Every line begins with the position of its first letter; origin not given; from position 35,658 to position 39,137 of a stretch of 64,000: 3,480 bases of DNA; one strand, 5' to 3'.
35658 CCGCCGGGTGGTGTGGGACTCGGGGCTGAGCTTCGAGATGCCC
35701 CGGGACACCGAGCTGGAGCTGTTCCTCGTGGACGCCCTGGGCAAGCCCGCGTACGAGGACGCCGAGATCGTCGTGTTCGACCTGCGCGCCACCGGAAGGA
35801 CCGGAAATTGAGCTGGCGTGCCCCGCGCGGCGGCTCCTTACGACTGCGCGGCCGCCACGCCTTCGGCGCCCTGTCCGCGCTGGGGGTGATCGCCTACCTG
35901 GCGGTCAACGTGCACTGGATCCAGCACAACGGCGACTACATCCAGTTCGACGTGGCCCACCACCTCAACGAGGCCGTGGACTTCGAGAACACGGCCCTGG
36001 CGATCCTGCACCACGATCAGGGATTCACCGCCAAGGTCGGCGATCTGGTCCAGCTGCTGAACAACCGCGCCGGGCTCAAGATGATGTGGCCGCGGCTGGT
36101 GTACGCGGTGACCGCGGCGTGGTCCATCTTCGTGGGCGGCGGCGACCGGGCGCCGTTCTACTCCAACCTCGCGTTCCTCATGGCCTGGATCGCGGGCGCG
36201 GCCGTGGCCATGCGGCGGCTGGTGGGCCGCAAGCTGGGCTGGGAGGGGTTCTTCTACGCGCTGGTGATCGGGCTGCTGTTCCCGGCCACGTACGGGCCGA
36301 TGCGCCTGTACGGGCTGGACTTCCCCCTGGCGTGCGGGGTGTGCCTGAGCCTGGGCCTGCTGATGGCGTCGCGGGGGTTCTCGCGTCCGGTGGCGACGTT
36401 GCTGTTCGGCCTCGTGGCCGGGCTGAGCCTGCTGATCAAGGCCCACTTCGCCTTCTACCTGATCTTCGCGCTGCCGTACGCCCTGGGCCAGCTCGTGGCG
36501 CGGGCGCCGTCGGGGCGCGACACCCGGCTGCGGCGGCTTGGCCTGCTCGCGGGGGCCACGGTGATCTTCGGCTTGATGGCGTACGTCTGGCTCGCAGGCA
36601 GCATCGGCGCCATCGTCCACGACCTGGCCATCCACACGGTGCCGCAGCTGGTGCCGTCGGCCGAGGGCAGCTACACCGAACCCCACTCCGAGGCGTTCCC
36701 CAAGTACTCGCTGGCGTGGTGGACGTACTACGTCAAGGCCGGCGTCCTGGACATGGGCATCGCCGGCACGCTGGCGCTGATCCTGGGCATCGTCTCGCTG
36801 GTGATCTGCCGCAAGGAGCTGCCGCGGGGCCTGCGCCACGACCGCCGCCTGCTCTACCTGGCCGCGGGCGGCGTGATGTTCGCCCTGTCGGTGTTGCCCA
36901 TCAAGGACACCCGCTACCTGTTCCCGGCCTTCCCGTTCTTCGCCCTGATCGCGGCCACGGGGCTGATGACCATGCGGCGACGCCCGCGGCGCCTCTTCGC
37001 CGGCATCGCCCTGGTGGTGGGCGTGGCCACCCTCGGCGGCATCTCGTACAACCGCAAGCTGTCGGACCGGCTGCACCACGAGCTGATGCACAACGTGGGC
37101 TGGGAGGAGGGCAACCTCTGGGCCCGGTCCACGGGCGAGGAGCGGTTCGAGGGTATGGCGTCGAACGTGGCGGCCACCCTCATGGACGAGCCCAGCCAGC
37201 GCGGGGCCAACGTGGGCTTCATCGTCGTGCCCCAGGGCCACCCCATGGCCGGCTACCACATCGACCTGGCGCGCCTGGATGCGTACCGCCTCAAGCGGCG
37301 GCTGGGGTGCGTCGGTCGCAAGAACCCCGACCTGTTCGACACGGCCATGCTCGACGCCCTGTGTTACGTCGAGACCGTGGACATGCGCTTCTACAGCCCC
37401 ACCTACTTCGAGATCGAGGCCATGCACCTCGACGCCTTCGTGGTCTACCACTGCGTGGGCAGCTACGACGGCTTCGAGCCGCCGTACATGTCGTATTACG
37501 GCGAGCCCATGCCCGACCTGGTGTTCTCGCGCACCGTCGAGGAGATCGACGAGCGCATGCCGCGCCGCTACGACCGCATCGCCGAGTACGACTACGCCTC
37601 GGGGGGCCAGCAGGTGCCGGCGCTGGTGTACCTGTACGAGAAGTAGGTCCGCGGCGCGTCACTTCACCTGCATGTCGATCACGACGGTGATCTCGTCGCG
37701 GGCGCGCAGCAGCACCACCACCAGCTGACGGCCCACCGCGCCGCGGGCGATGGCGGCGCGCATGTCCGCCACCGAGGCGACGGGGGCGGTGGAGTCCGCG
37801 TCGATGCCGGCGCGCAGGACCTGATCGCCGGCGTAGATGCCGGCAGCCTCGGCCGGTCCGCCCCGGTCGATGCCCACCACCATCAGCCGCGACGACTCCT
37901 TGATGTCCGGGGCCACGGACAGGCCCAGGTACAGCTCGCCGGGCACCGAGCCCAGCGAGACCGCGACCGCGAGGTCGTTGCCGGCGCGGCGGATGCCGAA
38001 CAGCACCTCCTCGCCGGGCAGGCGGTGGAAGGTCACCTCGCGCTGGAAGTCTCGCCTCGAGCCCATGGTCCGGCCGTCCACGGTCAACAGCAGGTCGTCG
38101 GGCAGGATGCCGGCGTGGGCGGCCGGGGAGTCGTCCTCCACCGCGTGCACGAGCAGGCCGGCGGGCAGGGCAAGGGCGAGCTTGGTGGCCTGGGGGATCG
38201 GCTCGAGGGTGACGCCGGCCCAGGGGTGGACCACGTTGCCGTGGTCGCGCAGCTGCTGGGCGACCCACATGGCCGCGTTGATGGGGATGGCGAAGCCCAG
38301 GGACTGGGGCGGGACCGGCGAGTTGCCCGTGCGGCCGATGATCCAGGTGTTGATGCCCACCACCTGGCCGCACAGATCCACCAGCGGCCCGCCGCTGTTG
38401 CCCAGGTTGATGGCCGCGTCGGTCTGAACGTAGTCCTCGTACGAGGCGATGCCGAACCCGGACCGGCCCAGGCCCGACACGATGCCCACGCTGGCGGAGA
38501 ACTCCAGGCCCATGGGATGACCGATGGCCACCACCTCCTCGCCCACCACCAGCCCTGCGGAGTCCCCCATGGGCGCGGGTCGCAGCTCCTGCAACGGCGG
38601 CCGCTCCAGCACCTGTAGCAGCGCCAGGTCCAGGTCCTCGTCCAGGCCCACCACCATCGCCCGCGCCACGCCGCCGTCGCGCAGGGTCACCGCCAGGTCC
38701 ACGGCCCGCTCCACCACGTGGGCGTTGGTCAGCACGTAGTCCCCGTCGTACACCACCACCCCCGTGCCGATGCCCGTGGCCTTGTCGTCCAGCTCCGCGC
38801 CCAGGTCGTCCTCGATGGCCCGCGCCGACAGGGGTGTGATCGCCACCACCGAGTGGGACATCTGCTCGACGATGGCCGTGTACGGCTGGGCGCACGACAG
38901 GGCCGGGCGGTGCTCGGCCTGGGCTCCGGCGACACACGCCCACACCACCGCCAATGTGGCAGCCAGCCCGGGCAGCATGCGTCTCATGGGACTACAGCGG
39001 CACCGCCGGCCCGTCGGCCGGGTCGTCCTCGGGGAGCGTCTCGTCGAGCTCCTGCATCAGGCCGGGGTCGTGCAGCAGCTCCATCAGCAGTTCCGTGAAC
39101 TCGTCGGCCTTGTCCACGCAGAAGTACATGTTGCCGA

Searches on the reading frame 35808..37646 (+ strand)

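Call 58: search_protein_families(library=pfam, proteins=[window:35808-37646:+], max_evalue=0.01)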
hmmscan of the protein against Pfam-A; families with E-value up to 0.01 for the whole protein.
window:35808-37646:+ (612 aa): 2 families
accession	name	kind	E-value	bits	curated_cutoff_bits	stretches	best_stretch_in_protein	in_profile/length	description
PF03901.23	Glyco_transf_22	-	7.2e-06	25.9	23.8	1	305-394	257-339/414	Alg9-like mannosyltransferase family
PF14256.11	YwiC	-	0.0026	18.4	25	1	339-410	52-122/126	YwiC-like protein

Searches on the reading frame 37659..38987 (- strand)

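Call 81: search_protein_families(library=pfam, proteins=[window:37659-38987:-], max_evalue=0.0001)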
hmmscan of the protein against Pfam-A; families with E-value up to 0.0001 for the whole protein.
window:37659-38987:- (442 aa): 5 families
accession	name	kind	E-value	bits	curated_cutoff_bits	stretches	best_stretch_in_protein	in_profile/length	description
PF13365.12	Trypsin_2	-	7.3e-34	118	27.6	1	74-212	1-144/144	Trypsin-like peptidase domain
PF13180.12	PDZ_2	-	1.8e-20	73.4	27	2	272-345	12-80/80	PDZ domain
PF00089.32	Trypsin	-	1.2e-14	55.1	20.6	1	75-237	27-214/220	Trypsin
PF17820.7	PDZ_6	-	2.2e-12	46.9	27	1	280-315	2-37/54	PDZ domain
PF00595.29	PDZ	-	5.6e-08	33.5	23.2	0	353-415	11-69/81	PDZ domain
